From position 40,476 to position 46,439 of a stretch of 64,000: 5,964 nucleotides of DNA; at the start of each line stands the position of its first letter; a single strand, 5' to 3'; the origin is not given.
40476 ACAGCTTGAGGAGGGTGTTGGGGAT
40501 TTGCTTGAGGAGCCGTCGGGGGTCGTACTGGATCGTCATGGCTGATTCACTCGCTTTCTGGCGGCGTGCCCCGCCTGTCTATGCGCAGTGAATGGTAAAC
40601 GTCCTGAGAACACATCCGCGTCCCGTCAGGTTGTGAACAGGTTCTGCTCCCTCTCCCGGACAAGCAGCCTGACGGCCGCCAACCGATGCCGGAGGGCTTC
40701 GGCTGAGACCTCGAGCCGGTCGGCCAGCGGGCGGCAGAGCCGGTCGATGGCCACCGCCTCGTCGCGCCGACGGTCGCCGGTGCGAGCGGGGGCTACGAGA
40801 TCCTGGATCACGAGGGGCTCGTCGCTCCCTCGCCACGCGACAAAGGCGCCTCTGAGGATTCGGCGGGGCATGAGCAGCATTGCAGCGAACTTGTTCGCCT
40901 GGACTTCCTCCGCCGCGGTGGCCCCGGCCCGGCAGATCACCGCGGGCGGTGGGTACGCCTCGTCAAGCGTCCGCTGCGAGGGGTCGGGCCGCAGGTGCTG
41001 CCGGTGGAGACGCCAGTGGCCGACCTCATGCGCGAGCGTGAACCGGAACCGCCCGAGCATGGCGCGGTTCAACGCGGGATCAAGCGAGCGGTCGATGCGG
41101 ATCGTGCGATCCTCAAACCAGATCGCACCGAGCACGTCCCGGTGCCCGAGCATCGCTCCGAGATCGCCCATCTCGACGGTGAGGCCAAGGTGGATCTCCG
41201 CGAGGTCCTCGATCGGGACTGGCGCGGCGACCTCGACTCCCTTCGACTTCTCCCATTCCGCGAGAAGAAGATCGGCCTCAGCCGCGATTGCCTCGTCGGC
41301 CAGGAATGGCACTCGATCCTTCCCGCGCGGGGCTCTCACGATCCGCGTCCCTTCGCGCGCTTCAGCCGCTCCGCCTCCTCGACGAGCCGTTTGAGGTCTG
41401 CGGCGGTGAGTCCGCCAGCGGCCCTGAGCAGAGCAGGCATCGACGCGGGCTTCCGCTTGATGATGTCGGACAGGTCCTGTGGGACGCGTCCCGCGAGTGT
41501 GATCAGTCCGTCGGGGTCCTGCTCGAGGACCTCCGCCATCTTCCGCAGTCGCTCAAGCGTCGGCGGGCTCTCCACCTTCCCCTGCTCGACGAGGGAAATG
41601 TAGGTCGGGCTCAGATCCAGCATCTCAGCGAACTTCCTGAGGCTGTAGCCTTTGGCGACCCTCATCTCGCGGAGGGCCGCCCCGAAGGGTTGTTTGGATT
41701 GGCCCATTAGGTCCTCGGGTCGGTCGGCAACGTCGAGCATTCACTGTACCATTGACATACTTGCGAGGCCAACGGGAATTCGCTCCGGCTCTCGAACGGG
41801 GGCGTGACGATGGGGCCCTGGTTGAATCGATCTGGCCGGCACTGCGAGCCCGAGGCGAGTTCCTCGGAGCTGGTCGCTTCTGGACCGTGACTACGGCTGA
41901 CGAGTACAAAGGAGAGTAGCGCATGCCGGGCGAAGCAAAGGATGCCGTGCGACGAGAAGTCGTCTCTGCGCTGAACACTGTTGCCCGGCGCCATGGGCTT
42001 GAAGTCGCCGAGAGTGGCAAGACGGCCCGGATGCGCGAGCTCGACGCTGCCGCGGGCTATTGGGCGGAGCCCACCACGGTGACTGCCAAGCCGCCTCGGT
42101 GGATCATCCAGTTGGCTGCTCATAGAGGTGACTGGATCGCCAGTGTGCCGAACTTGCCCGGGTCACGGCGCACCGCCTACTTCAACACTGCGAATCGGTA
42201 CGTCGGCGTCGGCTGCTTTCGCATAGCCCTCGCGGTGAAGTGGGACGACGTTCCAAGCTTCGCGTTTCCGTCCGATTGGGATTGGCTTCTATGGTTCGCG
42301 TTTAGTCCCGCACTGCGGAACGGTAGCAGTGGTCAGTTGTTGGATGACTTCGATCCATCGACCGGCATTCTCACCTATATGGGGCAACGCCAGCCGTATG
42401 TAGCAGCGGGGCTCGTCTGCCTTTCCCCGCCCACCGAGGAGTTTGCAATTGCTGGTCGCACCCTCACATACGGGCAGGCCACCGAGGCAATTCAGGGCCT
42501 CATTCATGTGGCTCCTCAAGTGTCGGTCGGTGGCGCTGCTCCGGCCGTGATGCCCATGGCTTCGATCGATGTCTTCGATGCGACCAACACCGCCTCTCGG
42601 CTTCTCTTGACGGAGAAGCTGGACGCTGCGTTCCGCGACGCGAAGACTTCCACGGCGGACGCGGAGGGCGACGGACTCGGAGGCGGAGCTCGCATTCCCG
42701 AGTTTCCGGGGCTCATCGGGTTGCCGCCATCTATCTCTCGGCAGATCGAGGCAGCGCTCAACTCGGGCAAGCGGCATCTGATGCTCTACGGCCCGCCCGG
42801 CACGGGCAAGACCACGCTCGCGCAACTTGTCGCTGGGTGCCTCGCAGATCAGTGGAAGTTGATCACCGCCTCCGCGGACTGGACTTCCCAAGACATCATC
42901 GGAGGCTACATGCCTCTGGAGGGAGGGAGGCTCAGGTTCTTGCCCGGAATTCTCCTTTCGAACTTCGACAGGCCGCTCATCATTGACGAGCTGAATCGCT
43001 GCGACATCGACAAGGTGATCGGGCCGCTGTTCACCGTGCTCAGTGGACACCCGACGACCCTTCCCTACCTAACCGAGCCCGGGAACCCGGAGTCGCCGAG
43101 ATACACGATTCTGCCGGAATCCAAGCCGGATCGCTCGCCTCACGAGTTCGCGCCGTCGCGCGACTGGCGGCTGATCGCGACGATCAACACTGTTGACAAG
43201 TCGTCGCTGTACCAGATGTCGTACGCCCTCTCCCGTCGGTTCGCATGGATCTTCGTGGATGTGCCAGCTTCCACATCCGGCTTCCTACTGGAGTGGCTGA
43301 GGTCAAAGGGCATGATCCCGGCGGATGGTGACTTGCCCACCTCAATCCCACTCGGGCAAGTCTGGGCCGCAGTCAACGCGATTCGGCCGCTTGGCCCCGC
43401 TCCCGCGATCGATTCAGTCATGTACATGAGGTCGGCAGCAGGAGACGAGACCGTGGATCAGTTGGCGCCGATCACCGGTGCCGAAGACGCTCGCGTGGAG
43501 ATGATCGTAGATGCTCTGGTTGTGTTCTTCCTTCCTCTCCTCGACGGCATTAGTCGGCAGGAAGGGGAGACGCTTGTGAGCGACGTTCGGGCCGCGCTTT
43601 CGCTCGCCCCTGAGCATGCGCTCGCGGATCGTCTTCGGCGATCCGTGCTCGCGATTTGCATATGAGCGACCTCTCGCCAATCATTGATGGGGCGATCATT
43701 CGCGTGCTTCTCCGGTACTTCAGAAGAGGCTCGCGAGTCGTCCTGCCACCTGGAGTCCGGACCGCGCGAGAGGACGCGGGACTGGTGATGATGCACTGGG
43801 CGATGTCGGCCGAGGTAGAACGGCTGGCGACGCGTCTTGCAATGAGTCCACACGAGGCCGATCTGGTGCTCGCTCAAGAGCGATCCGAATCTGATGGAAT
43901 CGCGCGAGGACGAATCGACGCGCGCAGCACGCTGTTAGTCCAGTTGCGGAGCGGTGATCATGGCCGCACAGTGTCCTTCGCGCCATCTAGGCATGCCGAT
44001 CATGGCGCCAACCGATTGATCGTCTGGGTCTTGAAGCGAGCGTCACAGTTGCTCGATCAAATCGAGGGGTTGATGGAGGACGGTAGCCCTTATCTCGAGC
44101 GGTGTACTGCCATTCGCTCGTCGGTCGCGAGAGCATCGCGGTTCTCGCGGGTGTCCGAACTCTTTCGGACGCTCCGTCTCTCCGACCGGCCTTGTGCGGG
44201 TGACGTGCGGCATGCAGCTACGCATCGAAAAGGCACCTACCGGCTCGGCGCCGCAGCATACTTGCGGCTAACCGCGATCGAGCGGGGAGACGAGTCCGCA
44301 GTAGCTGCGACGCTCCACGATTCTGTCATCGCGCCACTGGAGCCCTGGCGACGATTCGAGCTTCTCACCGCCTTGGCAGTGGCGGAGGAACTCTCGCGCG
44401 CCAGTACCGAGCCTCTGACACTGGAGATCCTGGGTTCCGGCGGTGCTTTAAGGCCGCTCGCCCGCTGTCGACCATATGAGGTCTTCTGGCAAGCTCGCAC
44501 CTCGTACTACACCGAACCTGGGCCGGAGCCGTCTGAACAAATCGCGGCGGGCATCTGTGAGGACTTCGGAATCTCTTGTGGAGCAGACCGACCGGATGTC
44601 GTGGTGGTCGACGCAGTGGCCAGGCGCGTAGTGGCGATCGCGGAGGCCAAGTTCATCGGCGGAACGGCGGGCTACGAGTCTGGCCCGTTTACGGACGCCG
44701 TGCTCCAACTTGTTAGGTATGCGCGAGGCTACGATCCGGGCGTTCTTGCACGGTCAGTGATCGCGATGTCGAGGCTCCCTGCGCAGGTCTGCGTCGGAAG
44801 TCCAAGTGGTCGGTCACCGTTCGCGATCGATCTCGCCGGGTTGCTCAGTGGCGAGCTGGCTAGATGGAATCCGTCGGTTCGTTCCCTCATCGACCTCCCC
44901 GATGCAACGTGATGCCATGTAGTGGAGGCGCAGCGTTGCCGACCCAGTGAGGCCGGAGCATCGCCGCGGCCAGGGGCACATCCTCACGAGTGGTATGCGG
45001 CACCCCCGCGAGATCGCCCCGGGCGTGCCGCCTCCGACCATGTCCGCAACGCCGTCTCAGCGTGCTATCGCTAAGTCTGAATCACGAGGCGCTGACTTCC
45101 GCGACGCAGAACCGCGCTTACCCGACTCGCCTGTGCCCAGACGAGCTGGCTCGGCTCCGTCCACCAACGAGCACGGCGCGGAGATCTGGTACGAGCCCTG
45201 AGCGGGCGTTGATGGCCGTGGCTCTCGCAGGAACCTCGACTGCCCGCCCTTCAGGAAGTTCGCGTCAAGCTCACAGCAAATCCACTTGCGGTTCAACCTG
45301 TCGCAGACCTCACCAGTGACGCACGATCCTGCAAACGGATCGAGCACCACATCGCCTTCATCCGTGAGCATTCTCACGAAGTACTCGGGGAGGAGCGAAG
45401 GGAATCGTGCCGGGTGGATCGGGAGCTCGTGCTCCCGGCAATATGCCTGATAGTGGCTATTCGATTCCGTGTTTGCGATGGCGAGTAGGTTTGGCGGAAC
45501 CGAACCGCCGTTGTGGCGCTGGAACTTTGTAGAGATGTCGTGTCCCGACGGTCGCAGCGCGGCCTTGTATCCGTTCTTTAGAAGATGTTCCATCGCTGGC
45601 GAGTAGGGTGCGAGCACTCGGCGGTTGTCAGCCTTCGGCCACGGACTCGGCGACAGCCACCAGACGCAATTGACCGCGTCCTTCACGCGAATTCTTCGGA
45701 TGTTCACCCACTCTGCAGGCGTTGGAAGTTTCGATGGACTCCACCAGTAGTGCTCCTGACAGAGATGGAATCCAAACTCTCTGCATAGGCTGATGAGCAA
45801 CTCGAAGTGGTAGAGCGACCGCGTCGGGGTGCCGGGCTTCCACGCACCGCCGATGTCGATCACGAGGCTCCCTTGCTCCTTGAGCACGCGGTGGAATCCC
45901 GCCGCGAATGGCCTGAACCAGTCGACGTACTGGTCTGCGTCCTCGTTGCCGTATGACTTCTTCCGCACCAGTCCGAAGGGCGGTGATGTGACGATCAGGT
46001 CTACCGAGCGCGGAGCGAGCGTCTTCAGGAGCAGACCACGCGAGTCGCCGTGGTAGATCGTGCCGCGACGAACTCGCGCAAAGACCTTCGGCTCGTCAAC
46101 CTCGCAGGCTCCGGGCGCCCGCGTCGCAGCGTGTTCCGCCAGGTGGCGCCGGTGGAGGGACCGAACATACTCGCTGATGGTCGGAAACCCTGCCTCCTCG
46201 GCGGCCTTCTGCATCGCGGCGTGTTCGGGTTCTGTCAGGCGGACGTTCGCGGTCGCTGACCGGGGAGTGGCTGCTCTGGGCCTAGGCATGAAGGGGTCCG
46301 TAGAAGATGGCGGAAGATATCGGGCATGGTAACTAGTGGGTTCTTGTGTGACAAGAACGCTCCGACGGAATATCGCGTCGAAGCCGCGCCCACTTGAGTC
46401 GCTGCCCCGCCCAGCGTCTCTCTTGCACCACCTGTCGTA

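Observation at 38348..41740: Terminator-delimited XRE-ImmA cassette carrying two unknown proteins inside the prophage accessory arm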

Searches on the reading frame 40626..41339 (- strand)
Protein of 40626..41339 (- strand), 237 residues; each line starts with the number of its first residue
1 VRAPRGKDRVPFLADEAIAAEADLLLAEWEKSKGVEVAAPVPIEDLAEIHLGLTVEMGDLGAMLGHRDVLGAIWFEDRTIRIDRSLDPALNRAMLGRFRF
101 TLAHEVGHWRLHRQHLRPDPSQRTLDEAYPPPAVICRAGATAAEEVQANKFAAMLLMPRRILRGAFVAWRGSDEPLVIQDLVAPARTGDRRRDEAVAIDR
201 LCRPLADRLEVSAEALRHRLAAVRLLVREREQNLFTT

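Call 6: search_protein_families(library=pfam, proteins=[window:40626-41339:-], max_evalue=0.01)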
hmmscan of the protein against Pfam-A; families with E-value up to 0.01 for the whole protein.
window:40626-41339:- (237 aa): 1 family
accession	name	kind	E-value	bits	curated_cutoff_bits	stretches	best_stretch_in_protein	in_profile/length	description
PF06114.19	Peptidase_M78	-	7.2e-12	45.6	22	1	94-220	38-122/123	IrrE N-terminal-like domain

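Call 7: search_protein_families(library=padloc, proteins=[window:40626-41339:-], max_evalue=0.01)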
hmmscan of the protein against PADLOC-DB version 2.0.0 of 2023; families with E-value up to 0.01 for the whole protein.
window:40626-41339:- (237 aa): 14 families
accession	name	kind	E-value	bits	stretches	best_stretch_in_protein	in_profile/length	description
PDLC04141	capP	-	3.5e-16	57.4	1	31-164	14-120/242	capP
PDLC03943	RmrA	-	1.2e-05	22.5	1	144-171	216-243/370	-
PDLC03949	RmrA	-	1.5e-05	22.1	1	97-164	188-233/363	-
PDLC03954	RmrA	-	3.2e-05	21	1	97-160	207-255/380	-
PDLC03953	RmrA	-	5.9e-05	20.5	1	97-115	207-225/373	-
PDLC03952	RmrA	-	0.00027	17.9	1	96-163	218-270/395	-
PDLC03945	RmrA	-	0.00038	17.7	0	97-114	207-224/394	-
PDLC03948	RmrA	-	0.00047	17.2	1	94-160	203-254/397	-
PDLC03944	RmrA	-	0.00053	17.2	1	95-160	196-246/384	-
PDLC03946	RmrA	-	0.00074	16.4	1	99-162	191-233/357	-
PDLC03947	RmrA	-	0.0011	15.9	1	95-160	205-255/383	-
PDLC03011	peptidase_U41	-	0.0015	16.1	1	92-121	153-182/378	-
PDLC04776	PDC-M69B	-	0.0019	15.9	1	100-181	83-153/272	-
PDLC03951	RmrA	-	0.0053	13.8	0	93-159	200-249/400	-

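Call 8: search_protein_families(library=phrogs, proteins=[window:40626-41339:-], max_evalue=0.01)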
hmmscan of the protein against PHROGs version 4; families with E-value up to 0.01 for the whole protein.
window:40626-41339:- (237 aa): 6 families
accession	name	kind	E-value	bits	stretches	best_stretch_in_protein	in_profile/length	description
phrog_1914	-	unknown function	2.1e-11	45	1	94-163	91-148/222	-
phrog_2439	-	transcription regulation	1.9e-10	41.2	1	96-166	195-249/367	transcriptional regulator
phrog_87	-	other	4.9e-10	40.5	1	43-166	43-137/227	metallo-protease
phrog_19315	-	unknown function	5.9e-05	23.2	1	96-164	93-152/348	-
phrog_1516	-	unknown function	0.0016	19.1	1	79-163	67-146/227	-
phrog_4031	-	unknown function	0.0019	17.7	1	74-163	212-303/626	-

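Call 11: search_protein_families(library=ncbifam, proteins=[window:40626-41339:-], max_evalue=0.01)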
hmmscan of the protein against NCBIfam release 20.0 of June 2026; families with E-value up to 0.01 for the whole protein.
window:40626-41339:- (237 aa): 1 family
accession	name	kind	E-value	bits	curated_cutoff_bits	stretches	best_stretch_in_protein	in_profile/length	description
NF052239.1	antitox_spr1629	equivalog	0.00099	18.3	335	0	97-114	207-224/377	spr1629 family repressor/antitoxin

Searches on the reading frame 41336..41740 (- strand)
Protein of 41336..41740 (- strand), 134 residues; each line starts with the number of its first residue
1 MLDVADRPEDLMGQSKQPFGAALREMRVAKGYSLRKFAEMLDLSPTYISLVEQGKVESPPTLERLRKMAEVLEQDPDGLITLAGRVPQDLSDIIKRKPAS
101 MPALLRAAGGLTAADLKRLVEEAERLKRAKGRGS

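Call 6: search_protein_families(library=pfam, proteins=[window:41336-41740:-], max_evalue=0.01)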
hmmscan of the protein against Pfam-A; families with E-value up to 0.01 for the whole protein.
window:41336-41740:- (134 aa): 5 families
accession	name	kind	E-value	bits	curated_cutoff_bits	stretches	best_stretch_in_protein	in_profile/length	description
PF01381.28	HTH_3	-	3.3e-13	49.9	23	1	23-78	1-54/55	Helix-turn-helix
PF13560.12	HTH_31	-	3.1e-12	47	27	1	19-77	2-59/64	Helix-turn-helix domain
PF12844.13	HTH_19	-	7.5e-09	35.8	30.2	1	20-84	1-63/64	Helix-turn-helix domain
PF13413.12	HTH_25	-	2e-05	24.8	24.6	1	23-77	2-60/62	Helix-turn-helix domain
PF13443.12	HTH_26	-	0.0002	22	22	1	23-81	2-59/63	Cro/C1-type HTH DNA-binding domain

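Call 7: search_protein_families(library=padloc, proteins=[window:41336-41740:-], max_evalue=0.01)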
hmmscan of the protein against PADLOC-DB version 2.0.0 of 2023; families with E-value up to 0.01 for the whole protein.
window:41336-41740:- (134 aa): 9 families
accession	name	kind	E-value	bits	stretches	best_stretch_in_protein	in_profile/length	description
PDLC02926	HTH_VI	-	9e-12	43.1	1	19-83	2-64/92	-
PDLC04142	capH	-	2.4e-10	39.4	1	16-126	4-98/103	capH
PDLC03947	RmrA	-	1.3e-08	32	1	13-73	6-64/383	-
PDLC03665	Control_protein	-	3.3e-05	22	1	16-57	6-48/77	control protein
PDLC03664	Control_protein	-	5.7e-05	21.5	1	19-78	14-71/74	control protein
PDLC03951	RmrA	-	0.00054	17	1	21-74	11-62/400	-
PDLC03943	RmrA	-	0.0007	16.8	1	20-78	4-60/370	-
PDLC03954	RmrA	-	0.0012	15.9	1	20-80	12-70/380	-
PDLC03944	RmrA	-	0.0015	15.7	1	20-73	8-59/384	-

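Call 8: search_protein_families(library=phrogs, proteins=[window:41336-41740:-], max_evalue=0.01)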
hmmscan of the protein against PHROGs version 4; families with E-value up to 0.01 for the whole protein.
window:41336-41740:- (134 aa): 13 families
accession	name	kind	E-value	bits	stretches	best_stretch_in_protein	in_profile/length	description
phrog_3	-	transcription regulation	7.5e-11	43.4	1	12-87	82-153/430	transcriptional repressor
phrog_8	-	transcription regulation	4.5e-09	37.2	1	19-86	77-222/346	transcriptional regulator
phrog_2439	-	transcription regulation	1.2e-06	28.6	1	20-83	9-70/367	transcriptional regulator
phrog_5823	-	transcription regulation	2.3e-06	28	1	15-115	3-98/404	transcriptional regulator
phrog_2967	-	transcription regulation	2.6e-06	28.2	1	14-89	6-79/225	transcriptional regulator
phrog_9908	-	DNA, RNA and nucleotide metabolism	0.00012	22.3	1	19-77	14-74/282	DNA binding protein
phrog_1373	-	transcription regulation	0.00018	22.5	1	19-77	64-120/166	transcriptional regulator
phrog_38027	-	transcription regulation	0.00064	20.8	1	22-82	72-130/143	transcriptional repressor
phrog_2328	-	transcription regulation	0.0014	19.4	1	17-88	14-81/128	transcriptional repressor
phrog_4739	-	unknown function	0.0014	19.2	0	19-82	68-129/167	-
phrog_2104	-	unknown function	0.0035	18.5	1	22-82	43-100/103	-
phrog_955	-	DNA, RNA and nucleotide metabolism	0.0056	17.4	1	7-84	13-91/142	HTH DNA binding protein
phrog_4836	-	transcription regulation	0.0066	17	0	18-81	75-136/194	CII-like regulator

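Call 11: search_protein_families(library=ncbifam, proteins=[window:41336-41740:-], max_evalue=0.01)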
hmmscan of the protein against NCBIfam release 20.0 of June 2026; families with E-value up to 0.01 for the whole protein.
window:41336-41740:- (134 aa): 11 families
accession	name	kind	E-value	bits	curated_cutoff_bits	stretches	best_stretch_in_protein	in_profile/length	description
TIGR02612.1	mob_myst_A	hypoth_equivalog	3.1e-05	23.9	122.6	1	13-73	20-80/150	mobile mystery protein A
NF047948.1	male_kill_WMK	equivalog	6.5e-05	22.5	300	1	13-80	157-222/300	WO male-killing family protein Wmk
NF046032.1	TransRegSlrRBacil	equivalog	8.1e-05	22.7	250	1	20-75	3-57/149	HTH-type transcriptional regulator SlrR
NF041951.1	phage_RstR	subfamily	8.7e-05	22.7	80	1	19-81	3-63/108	RstR family transcriptional repressor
NF007408.0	PRK09943.1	equivalog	0.00019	21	211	1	15-72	4-59/185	HTH-type transcriptional regulator PuuR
TIGR03070.1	couple_hipB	subfamily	0.0003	20.7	71.65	1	19-70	3-52/58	type II toxin-antitoxin system Y4mF family antitoxin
NF006015.0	PRK08154.1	subfamily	0.00054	19.2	204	1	18-94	30-104/314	anaerobic benzoate catabolism transcriptional regulator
NF041677.1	trans_regClgR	equivalog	0.0016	18.5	170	1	19-59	9-49/113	transcriptional regulator ClgR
NF038139.1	Reg_Aceta_RamB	equivalog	0.0019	16.9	700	1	20-75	4-57/465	acetate metabolism transcriptional regulator RamB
NF003162.0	PRK04140.1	equivalog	0.0065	15.5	263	1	20-74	128-180/317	transcriptional regulator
TIGR03830.1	CxxCG_CxxCG_HTH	subfamily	0.0084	15.9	61.8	0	19-68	66-115/127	type II TA system antitoxin MqsA family protein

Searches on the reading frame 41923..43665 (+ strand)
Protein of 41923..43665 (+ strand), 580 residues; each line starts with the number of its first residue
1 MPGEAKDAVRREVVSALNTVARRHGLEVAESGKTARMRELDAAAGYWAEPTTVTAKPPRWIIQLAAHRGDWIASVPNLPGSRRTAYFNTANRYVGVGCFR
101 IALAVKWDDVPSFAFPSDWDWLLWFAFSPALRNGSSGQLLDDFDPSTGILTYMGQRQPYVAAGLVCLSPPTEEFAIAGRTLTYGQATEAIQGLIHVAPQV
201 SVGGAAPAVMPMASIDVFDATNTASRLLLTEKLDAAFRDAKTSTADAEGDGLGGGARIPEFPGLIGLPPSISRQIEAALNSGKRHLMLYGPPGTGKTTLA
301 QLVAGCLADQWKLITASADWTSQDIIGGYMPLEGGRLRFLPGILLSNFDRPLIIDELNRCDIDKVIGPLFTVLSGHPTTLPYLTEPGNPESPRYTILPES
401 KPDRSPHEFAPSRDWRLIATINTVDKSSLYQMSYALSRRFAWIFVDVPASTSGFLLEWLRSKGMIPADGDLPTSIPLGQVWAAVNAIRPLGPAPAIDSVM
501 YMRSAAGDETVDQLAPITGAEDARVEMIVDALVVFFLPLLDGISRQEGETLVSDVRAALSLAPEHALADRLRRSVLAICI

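Call 6: search_protein_families(library=pfam, proteins=[window:41923-43665:+], max_evalue=0.01)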
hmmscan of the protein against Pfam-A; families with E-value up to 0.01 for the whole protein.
window:41923-43665:+ (580 aa): 11 families
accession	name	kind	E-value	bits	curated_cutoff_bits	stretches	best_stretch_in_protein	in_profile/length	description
PF07728.20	AAA_5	-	3.3e-19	69.7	22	1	285-440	1-139/139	AAA domain (dynein-related subfamily)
PF07726.17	AAA_3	-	1.4e-06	28.7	27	1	285-361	1-75/131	ATPase family associated with various cellular activities (AAA)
PF05496.18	RuvB_N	-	8.8e-06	26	27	1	275-336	23-86/159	Holliday junction DNA helicase RuvB P-loop domain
PF00004.35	AAA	-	1.8e-05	25.6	21.2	1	286-316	1-29/131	ATPase family associated with various cellular activities (AAA)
PF01078.27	Mg_chelatase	-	0.0001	22.2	20.3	1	280-309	19-48/207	Magnesium chelatase, subunit ChlI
PF13191.12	AAA_16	-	0.00015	22.7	32.6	1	276-310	17-51/167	AAA ATPase domain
PF13481.12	AAA_25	-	0.00061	19.9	27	1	279-313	30-63/195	AAA domain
PF13604.12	AAA_30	-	0.00072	19.8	27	1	274-310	9-45/191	AAA domain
PF13401.12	AAA_22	-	0.00076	20.2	27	1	281-316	3-41/130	AAA domain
PF20720.3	nSTAND3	-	0.0014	18.8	27.2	1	283-316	17-51/155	Novel STAND NTPase 3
PF24883.2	NPHP3_N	-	0.0073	16.9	24.8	0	280-307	17-46/164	Nephrocystin 3, N-terminal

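Call 7: search_protein_families(library=padloc, proteins=[window:41923-43665:+], max_evalue=0.01)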
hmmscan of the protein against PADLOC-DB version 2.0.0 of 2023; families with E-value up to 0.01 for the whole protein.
window:41923-43665:+ (580 aa): 11 families
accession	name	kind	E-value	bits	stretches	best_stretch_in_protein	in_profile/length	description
PDLC02196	IetA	-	2e-06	25.5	1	282-319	121-156/374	-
PDLC02195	IetA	-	5.6e-05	20.6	1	283-305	137-159/395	-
PDLC04140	mad8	-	0.00018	19.2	1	283-311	27-55/314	mads_8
PDLC04232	IetA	-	0.00061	17.3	1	283-307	116-140/330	-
PDLC00915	TRIP13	-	0.001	16.5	1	286-309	66-89/302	TRIP13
PDLC04231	IetA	-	0.0015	16.4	0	283-315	117-149/262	-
PDLC04547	PDC-M26A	-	0.0017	15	1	286-333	335-383/724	-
PDLC03838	DolB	-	0.0019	15.5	1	286-309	169-192/375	-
PDLC03924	MkoC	-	0.0028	13.8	1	287-303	270-286/1136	-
PDLC05035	PDC-S53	-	0.0028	13.7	1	286-317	513-544/900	-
PDLC03920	MkoA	-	0.0033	13.8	1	276-301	625-649/1112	-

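Call 11: search_protein_families(library=ncbifam, proteins=[window:41923-43665:+], max_evalue=0.01)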
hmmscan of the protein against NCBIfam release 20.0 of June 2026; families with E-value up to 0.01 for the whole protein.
window:41923-43665:+ (580 aa): 23 families
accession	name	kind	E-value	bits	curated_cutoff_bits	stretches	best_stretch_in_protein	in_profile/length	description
TIGR00635.1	ruvB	equivalog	1.7e-07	30.6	299.05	1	275-337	20-84/305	Holliday junction branch migration DNA helicase RuvB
NF000868.0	PRK00080.1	equivalog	5.1e-06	25.6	282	1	275-333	41-101/330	Holliday junction branch migration DNA helicase RuvB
TIGR02640.1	gas_vesic_GvpN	equivalog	6.2e-06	25.9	266.8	1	276-329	15-67/262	gas vesicle protein GvpN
NF008457.0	PRK11331.1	equivalog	1.8e-05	23.7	637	1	283-453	194-363/459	5-methylcytosine-specific restriction enzyme subunit McrB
NF042959.1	IteA_antiphage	equivalog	2.1e-05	23.8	510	1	282-319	124-159/367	anti-phage ATPase IteA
TIGR03922.1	T7SS_EccA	equivalog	3.9e-05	22.4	466.65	1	282-308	311-337/557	type VII secretion AAA-ATPase EccA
NF009881.0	PRK13341.1-2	equivalog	5.1e-05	21.3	651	1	285-309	54-78/736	AAA family ATPase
NF003233.0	PRK04195.2-3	equivalog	6.2e-05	22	471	1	284-326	39-79/504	replication factor C large subunit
TIGR03689.1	pup_AAA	equivalog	0.00026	19.8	504.75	1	284-311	217-244/512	proteasome ATPase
TIGR02868.1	CydC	equivalog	0.00042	19.1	329.05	1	271-309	350-387/530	thiol reductant ABC exporter subunit CydC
NF003229.0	PRK04195.1-5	equivalog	0.00058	18.7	280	1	282-307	43-68/413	replication factor C large subunit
TIGR00368.1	TIGR00368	hypoth_equivalog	0.0011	17.6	362.4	1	273-309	202-237/499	YifB family Mg chelatase-like AAA ATPase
NF010335.0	PRK13764.1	equivalog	0.0018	16.9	340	1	272-314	252-294/613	ATPase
TIGR01241.2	FtsH_fam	equivalog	0.0022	16.9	600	1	286-305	198-217/598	ATP-dependent zinc metalloprotease FtsH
NF009883.0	PRK13341.1-4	equivalog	0.0035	15.3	668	1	285-305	57-77/729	AAA family ATPase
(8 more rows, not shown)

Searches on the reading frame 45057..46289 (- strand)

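Call 26: search_protein_families(library=pfam, proteins=[window:45057-46289:-], max_evalue=0.001)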
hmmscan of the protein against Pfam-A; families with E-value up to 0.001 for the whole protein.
window:45057-46289:- (410 aa): 2 families
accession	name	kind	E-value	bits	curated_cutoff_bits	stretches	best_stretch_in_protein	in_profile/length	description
PF01555.25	N6_N4_Mtase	-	7.8e-37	127.8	26.7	1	96-347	1-217/221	DNA methylase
PF21983.2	NikA-like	-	1.4e-05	25.6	27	1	9-45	2-37/72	Mobilization protein NikA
